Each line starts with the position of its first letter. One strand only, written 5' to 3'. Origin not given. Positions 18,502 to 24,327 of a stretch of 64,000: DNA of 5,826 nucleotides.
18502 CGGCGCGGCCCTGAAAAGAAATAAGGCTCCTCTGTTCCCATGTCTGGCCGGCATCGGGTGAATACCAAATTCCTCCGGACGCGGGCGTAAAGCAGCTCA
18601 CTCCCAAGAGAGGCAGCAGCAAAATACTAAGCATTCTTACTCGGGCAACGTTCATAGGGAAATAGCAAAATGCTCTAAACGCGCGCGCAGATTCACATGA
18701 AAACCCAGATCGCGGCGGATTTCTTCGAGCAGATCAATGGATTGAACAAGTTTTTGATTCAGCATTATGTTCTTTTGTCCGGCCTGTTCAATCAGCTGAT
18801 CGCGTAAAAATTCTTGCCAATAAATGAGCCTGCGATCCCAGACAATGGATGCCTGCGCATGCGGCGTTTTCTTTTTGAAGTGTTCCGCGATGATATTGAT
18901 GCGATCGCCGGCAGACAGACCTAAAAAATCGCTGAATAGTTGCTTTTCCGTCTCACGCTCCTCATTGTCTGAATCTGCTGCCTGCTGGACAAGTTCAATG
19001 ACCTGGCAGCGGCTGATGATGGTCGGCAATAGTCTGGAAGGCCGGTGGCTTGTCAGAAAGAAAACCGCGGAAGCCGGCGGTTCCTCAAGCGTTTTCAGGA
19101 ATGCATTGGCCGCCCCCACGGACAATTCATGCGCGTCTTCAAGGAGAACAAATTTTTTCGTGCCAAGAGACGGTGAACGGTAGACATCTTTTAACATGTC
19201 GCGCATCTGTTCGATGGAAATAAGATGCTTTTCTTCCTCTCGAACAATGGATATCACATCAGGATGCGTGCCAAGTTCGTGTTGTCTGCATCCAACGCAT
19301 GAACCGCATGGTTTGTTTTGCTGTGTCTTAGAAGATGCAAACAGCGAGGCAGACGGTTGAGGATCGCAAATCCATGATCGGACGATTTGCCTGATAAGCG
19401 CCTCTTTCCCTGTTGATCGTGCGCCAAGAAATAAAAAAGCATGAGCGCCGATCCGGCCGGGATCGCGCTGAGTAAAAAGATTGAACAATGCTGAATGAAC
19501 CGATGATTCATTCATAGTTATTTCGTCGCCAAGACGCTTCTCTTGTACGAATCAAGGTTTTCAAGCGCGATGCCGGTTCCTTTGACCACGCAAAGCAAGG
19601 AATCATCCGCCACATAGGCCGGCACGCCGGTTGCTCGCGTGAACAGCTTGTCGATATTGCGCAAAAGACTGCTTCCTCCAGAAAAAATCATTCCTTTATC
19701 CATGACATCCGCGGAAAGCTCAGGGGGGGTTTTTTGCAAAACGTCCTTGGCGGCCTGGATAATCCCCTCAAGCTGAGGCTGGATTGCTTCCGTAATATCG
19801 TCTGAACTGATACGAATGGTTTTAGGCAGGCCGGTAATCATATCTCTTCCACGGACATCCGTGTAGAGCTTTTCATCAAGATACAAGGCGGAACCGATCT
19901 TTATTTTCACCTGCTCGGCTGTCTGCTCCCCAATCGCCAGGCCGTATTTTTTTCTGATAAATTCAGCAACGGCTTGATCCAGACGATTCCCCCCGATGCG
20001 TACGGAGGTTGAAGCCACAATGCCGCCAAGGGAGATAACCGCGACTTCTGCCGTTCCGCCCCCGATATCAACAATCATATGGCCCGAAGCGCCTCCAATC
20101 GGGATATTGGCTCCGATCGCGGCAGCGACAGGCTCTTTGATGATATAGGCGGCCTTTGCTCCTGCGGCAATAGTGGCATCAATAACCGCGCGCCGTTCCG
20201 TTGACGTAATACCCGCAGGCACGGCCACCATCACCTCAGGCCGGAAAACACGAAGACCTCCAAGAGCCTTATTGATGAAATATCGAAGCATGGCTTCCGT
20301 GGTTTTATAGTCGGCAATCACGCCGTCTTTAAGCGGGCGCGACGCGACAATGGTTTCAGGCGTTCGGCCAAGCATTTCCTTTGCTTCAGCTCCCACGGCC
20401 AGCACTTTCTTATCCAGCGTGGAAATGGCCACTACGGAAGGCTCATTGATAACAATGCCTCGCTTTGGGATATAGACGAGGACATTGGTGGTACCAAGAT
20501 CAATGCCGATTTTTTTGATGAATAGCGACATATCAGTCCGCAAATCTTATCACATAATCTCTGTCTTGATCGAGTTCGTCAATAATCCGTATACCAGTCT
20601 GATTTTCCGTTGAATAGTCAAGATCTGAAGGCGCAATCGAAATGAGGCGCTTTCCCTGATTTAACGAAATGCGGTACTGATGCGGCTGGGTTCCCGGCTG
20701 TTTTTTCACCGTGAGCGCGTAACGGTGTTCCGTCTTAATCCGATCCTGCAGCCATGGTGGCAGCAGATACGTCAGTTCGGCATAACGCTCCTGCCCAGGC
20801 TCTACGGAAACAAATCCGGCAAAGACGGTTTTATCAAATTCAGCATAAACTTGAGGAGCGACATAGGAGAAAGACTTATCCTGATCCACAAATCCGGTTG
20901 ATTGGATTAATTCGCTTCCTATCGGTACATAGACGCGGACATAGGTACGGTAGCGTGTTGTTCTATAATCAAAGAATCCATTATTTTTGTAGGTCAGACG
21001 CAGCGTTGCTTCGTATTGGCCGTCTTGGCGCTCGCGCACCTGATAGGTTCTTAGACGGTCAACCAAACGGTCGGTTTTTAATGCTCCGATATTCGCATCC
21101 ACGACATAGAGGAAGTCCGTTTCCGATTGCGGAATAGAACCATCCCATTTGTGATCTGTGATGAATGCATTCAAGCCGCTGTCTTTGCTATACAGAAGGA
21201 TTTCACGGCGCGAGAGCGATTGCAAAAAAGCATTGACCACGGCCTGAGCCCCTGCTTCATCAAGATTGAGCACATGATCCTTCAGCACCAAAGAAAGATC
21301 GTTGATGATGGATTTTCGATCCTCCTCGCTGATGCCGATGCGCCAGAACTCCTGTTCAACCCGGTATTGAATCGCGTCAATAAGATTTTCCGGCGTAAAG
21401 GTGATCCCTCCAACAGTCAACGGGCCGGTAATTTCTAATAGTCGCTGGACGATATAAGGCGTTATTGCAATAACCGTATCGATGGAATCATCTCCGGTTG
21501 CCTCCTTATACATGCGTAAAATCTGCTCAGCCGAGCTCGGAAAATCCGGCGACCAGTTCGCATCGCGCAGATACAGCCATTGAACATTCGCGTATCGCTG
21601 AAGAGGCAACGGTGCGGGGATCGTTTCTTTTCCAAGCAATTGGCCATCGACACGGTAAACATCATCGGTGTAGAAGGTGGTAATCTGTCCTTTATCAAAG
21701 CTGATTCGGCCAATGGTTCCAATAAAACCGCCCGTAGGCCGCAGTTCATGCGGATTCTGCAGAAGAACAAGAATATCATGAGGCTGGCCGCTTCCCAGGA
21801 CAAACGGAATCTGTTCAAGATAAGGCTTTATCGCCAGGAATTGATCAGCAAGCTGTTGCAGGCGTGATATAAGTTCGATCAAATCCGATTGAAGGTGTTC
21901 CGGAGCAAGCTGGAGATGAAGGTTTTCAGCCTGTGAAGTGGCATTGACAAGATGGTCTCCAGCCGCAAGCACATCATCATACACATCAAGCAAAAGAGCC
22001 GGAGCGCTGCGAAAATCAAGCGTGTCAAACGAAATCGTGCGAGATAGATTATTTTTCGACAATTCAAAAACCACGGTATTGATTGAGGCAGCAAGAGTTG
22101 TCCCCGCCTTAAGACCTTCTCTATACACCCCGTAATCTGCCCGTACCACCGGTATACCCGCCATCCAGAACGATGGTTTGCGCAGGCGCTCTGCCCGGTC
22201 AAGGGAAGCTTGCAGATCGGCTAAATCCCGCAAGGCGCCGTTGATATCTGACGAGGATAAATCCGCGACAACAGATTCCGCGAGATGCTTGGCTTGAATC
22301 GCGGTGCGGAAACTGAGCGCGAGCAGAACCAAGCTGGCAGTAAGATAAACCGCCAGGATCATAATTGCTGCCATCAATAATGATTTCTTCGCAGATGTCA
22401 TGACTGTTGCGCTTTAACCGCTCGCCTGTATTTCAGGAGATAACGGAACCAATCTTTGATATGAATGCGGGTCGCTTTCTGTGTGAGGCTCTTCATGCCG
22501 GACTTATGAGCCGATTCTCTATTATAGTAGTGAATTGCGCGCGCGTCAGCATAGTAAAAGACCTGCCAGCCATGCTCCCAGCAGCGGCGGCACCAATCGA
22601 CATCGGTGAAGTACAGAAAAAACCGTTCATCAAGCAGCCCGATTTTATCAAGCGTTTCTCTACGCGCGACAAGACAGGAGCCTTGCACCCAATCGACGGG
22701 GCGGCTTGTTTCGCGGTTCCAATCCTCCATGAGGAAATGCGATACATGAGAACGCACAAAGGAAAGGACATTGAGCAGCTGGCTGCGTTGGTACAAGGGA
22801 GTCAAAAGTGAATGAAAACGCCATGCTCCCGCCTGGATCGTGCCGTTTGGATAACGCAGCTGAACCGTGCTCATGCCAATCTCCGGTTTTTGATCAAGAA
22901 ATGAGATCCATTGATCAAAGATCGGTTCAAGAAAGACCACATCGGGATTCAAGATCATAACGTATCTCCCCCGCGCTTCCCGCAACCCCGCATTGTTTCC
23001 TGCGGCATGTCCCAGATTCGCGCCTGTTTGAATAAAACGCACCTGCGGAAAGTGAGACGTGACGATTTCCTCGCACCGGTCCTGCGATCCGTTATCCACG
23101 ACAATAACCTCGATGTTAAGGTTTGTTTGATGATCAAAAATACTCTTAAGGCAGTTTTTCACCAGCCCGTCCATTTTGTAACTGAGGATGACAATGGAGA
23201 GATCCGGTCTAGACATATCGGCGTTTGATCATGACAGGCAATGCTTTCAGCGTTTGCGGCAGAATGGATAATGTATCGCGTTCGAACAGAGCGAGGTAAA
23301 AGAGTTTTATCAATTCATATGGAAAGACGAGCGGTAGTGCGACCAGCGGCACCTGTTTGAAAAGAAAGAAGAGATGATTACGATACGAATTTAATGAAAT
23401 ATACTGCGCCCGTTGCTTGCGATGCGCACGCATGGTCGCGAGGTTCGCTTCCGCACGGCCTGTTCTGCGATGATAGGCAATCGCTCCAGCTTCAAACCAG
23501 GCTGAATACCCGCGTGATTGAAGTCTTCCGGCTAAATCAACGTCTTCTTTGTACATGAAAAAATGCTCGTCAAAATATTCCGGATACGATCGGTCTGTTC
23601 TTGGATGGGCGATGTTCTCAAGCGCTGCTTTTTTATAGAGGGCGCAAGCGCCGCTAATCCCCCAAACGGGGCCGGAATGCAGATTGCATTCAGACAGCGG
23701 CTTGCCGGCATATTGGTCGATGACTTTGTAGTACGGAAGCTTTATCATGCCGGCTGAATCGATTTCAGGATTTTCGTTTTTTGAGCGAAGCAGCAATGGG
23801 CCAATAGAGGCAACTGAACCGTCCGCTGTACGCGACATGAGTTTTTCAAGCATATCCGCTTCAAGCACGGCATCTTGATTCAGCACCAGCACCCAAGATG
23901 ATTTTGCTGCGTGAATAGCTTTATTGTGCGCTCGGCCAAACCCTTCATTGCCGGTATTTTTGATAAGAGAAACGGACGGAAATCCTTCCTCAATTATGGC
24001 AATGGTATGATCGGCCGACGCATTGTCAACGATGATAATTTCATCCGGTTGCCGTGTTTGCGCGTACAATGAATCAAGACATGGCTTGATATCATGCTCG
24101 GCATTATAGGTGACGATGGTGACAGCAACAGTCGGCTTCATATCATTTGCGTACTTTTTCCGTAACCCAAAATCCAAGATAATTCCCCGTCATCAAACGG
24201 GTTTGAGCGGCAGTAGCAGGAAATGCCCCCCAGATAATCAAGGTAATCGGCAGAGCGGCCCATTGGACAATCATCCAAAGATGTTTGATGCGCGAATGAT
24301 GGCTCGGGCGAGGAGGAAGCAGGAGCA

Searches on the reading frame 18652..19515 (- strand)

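Call 15: search_protein_families(library=pfam, proteins=[window:18652-19515:-], max_evalue=0.001)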
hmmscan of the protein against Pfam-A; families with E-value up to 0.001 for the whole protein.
window:18652-19515:- (287 aa): 1 family
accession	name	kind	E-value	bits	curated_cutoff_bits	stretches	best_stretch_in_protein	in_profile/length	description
PF13177.12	DNA_pol3_delta2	-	8.3e-39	133.6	27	1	24-176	19-158/161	DNA polymerase III, delta subunit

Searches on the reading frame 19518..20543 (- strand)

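Call 15: search_protein_families(library=pfam, proteins=[window:19518-20543:-], max_evalue=0.001)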
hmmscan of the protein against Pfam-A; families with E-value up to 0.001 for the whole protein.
window:19518-20543:- (341 aa): 5 families
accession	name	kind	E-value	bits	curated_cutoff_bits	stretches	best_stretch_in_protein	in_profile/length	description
PF06723.19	MreB_Mbl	-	9e-133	442.6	27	1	10-334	2-326/327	MreB/Mbl protein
PF14450.12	FtsA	-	1.8e-12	48.2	31.8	1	157-312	2-110/127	Cell division protein FtsA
PF00012.26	HSP70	-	2.2e-12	46.5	20.6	1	103-203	135-241/599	Hsp70 protein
PF00022.25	Actin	-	1.9e-09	37.1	27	1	36-199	32-190/410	Actin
PF06277.17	EutA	-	0.0006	19.3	27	1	158-190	148-180/475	Ethanolamine utilisation protein EutA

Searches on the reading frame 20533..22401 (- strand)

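Call 15: search_protein_families(library=pfam, proteins=[window:20533-22401:-], max_evalue=0.001)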
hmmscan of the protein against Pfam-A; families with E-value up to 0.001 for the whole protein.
window:20533-22401:- (622 aa): 1 family
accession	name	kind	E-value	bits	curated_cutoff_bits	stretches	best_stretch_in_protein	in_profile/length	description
PF13196.11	DUF4012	-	1.3e-31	110.5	28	1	206-346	2-141/144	Protein of unknown function (DUF4012)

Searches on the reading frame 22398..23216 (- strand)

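Call 15: search_protein_families(library=pfam, proteins=[window:22398-23216:-], max_evalue=0.001)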
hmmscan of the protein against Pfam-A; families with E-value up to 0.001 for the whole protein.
window:22398-23216:- (272 aa): 3 families
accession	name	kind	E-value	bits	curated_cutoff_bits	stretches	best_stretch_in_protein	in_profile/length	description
PF00535.33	Glycos_transf_2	-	2.6e-21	76.7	23.3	1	7-133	1-130/168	Glycosyl transferase family 2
PF13641.12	Glyco_tranf_2_3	-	3.8e-18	66.8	27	1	4-234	1-216/230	Glycosyltransferase like family 2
PF13632.12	Glyco_trans_2_3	-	2.4e-05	24.7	27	1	168-229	64-122/198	Glycosyl transferase family group 2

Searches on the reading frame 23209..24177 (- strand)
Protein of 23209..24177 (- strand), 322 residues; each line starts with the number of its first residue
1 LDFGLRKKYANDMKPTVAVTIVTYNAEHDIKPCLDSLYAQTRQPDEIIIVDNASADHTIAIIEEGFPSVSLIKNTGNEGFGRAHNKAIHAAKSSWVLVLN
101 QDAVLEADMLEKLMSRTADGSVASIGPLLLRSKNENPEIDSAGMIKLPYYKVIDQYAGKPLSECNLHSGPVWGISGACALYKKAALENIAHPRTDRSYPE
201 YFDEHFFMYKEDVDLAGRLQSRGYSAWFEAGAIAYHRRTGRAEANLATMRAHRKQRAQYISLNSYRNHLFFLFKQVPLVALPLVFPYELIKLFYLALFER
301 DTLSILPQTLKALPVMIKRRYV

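Call 15: search_protein_families(library=pfam, proteins=[window:23209-24177:-], max_evalue=0.001)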
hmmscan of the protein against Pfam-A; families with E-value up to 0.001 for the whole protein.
window:23209-24177:- (322 aa): 4 families
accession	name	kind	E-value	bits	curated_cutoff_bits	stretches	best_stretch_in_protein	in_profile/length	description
PF00535.33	Glycos_transf_2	-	9.8e-27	94.4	23.3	1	19-188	2-166/168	Glycosyl transferase family 2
PF13641.12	Glyco_tranf_2_3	-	6.2e-17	62.8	27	1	15-241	1-215/230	Glycosyltransferase like family 2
PF13632.12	Glyco_trans_2_3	-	2e-08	34.7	27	1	95-289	1-170/198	Glycosyl transferase family group 2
PF10111.15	Glyco_tranf_2_2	-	0.00065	19.7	27.3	0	36-115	18-104/276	Glycosyltransferase like family 2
